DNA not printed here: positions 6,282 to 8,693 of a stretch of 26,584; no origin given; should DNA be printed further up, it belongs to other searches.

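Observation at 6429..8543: Single-polypeptide fusion of an AsnB-like glutamine amidotransferase/synthetase with Dph6 diphthine-ammonia ligase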

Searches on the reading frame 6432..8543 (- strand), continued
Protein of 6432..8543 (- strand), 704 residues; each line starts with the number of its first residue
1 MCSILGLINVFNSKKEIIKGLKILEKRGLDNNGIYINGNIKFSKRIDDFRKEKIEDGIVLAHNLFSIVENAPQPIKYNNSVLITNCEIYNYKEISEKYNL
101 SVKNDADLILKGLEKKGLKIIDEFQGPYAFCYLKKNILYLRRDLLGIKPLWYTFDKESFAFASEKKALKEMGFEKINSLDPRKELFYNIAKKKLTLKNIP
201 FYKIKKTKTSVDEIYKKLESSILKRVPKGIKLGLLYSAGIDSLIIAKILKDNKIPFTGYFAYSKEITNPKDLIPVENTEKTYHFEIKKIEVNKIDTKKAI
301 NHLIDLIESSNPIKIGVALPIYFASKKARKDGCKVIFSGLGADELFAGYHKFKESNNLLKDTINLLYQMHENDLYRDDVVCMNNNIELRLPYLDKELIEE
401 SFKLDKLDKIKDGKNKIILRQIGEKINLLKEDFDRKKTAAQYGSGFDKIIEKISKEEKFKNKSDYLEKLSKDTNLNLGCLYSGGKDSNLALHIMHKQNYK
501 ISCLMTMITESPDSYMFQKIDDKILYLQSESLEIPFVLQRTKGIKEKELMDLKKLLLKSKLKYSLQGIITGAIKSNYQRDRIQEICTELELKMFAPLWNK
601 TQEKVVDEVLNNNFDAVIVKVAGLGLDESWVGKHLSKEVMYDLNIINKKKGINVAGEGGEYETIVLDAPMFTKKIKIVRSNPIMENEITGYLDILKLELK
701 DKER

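Call 41: list_cluster_members(proteins=[P0001])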
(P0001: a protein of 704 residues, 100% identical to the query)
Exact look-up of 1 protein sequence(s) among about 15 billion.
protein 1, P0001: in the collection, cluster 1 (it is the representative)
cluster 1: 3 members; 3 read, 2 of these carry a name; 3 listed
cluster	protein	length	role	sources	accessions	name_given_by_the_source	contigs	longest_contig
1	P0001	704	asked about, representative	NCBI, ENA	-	-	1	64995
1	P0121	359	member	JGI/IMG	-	asparagine synthase (glutamine-hydrolysing)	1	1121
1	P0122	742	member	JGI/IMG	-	asparagine synthase (glutamine-hydrolysing)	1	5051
